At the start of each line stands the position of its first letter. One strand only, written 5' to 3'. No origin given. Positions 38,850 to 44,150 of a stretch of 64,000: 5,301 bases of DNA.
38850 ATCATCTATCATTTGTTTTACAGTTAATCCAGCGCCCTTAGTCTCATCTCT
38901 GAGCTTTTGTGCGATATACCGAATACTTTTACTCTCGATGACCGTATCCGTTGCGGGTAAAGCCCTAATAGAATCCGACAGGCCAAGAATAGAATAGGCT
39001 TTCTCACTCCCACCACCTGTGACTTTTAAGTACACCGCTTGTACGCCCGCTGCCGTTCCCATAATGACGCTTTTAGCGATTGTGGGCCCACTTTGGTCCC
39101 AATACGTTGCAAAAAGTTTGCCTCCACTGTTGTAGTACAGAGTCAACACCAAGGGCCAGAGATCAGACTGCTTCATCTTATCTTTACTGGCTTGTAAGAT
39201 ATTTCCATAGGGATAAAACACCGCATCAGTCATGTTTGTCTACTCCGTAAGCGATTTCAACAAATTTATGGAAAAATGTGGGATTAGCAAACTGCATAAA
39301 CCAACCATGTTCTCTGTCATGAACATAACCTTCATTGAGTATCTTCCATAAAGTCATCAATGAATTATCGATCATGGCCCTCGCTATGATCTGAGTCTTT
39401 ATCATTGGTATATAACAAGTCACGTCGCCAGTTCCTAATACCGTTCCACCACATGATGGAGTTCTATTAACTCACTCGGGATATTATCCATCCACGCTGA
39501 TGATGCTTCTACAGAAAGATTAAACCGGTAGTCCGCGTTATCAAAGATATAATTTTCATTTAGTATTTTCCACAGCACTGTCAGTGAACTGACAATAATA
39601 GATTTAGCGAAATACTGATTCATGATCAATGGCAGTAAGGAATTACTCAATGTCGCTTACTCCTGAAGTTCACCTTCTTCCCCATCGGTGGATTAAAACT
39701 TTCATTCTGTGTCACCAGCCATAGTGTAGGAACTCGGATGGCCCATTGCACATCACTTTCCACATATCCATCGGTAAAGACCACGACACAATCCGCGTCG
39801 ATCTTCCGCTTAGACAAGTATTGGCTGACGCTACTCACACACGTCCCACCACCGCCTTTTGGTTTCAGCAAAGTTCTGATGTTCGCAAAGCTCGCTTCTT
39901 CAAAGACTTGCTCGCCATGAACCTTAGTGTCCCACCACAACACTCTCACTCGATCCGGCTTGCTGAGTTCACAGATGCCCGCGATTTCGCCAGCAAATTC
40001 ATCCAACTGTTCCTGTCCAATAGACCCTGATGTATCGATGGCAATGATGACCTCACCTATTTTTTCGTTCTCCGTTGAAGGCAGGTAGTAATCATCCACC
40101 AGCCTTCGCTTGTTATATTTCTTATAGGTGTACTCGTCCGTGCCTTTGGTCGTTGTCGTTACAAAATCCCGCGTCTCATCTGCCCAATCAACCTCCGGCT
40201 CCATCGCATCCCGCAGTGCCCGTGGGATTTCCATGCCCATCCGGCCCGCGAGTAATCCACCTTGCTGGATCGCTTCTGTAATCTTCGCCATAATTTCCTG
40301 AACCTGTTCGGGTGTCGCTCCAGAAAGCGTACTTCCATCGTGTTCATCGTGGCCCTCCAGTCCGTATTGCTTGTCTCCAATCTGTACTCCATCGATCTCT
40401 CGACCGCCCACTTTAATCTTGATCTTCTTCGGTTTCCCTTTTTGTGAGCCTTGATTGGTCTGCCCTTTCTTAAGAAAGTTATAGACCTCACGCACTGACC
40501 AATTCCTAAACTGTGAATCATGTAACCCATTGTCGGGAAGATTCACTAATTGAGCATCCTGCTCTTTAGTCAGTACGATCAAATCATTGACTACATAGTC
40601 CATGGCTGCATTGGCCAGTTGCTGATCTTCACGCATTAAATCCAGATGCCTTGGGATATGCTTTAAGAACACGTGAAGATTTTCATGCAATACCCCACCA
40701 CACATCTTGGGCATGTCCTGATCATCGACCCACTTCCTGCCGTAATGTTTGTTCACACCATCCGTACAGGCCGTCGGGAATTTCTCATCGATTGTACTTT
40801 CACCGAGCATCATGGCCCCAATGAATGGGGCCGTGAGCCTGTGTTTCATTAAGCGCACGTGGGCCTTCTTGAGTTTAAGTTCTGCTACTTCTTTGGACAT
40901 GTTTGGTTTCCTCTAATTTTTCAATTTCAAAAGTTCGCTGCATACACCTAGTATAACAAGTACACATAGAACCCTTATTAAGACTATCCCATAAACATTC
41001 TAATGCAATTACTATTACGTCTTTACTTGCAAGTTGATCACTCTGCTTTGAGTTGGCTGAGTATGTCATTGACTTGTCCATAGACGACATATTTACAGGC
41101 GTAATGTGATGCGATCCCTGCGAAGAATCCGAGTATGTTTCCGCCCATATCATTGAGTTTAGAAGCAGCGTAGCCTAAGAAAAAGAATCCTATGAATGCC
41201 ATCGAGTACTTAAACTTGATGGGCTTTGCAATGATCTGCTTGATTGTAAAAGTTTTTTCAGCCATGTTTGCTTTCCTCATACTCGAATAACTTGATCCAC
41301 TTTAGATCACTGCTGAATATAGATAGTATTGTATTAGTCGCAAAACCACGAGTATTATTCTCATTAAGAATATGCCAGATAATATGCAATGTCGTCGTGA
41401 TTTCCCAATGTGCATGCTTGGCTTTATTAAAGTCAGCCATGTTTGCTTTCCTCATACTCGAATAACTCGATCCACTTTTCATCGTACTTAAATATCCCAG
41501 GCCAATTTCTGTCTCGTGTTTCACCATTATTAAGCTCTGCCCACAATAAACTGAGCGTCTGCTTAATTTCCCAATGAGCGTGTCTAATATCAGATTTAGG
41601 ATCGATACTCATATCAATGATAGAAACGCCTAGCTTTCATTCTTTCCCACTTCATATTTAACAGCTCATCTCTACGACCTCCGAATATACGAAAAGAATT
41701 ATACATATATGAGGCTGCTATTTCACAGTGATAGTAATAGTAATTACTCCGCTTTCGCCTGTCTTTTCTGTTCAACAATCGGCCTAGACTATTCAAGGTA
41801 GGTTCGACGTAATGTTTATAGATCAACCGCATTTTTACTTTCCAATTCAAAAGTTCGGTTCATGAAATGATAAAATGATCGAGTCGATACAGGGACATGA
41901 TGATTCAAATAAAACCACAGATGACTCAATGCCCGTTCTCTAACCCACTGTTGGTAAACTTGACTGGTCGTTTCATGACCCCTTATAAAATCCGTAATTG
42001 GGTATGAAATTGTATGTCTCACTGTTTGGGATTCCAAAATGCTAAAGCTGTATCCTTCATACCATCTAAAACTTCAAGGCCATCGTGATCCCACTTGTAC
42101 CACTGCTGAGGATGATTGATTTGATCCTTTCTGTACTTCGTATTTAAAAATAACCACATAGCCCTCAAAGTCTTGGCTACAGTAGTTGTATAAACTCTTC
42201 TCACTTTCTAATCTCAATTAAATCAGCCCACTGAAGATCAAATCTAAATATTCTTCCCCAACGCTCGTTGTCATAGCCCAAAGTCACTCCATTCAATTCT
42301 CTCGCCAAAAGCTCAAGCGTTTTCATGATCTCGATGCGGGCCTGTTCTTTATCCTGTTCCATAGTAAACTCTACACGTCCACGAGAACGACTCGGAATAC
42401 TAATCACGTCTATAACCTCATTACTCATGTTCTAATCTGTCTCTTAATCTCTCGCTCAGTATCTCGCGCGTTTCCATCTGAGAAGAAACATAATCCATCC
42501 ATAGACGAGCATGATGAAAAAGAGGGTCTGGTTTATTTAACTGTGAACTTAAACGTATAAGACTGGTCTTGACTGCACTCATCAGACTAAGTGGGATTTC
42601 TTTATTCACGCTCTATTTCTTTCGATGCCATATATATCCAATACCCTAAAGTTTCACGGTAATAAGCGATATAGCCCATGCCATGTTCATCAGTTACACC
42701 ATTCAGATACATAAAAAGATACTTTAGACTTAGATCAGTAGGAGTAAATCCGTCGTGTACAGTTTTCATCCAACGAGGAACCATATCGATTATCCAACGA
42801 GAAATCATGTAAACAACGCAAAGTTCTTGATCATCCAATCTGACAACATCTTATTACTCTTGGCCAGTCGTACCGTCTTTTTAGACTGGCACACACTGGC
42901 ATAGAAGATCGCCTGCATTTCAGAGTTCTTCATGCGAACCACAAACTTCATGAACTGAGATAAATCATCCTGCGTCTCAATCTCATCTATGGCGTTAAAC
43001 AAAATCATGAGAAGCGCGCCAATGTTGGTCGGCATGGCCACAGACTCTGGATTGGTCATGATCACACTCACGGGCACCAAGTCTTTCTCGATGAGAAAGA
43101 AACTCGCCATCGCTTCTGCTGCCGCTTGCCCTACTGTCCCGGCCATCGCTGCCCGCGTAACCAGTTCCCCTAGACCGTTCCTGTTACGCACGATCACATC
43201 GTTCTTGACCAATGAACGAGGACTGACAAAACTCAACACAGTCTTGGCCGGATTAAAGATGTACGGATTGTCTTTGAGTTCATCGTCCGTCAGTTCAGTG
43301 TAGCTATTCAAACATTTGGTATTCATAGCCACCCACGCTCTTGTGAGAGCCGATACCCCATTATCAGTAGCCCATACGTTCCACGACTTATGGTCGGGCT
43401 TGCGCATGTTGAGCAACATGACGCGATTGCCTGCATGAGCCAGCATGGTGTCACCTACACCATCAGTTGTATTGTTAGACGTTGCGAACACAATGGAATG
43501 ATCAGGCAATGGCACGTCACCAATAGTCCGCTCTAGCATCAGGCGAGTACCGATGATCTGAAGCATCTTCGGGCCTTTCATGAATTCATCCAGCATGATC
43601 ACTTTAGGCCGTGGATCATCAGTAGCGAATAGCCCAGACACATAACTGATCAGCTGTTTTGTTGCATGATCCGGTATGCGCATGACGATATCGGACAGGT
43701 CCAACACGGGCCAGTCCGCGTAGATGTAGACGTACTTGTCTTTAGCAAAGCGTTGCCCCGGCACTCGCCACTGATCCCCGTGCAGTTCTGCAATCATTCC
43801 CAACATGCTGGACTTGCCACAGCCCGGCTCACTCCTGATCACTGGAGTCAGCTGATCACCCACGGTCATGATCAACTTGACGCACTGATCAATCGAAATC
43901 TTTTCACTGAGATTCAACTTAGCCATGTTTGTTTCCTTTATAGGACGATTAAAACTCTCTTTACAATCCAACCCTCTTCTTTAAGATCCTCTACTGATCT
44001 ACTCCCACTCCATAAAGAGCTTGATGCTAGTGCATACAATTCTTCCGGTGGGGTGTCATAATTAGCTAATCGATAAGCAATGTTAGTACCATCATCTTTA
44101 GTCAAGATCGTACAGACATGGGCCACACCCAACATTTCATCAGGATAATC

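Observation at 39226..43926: At least 11 small tandem paralogs sharing a '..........' helix, wrapped around a vWA gene next to a MoxR ATPase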

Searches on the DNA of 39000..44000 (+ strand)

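Call 3: search_dna_similar(query=window:39000-44000:+, collection=phages, mode=near, max_rows=30)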
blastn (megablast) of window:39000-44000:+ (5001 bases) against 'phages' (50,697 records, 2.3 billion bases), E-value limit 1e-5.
No match.

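Call 4: search_dna_similar(query=window:39000-44000:+, collection=phages, mode=distant, max_rows=30)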
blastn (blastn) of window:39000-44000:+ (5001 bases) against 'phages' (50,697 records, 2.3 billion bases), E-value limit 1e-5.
No match.
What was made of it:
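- Tried and rejected: DNA searches of the 5 kb region against 50,697 phage records, near and distant modes: no match (calls 3, 4).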

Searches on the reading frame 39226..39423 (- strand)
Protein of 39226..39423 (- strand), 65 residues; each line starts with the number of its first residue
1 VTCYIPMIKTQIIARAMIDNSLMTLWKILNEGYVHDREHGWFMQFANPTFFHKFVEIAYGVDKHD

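Call 12: search_protein_families(library=phrogs, proteins=[window:39226-39423:-], max_evalue=1)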
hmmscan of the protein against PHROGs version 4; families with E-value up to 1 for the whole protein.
window:39226-39423:- (65 aa): 0 families

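Call 13: search_protein_families(library=pfam, proteins=[window:39226-39423:-], max_evalue=1)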
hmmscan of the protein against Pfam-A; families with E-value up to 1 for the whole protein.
window:39226-39423:- (65 aa): 0 families

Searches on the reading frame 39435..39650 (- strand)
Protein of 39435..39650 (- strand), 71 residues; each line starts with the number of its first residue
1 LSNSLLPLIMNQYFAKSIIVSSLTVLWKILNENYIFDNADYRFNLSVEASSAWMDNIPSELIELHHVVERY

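Call 12: search_protein_families(library=phrogs, proteins=[window:39435-39650:-], max_evalue=1)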
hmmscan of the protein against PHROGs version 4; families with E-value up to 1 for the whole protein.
window:39435-39650:- (71 aa): 3 families
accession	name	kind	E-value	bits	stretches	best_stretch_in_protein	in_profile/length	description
phrog_7666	-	unknown function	0.075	14.3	1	32-63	43-74/99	-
phrog_3596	-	unknown function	0.1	13.8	1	27-59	13-46/59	-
phrog_11342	-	unknown function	0.12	13.4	1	10-53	69-112/127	-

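Call 13: search_protein_families(library=pfam, proteins=[window:39435-39650:-], max_evalue=1)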
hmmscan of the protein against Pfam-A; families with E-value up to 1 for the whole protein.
window:39435-39650:- (71 aa): 0 families

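Call 59: find_related_loci(query=window:39435-39650:-, collection=viral_contigs, flank=6000)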
Query window:39435-39650:- (71 aa) in viral_contigs; peptide patterns used: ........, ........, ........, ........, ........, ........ (x = any residue, [..] = any of these).
16 stretches matched a pattern, but none encodes a relative of the query by tblastn (E <= 1e-3).
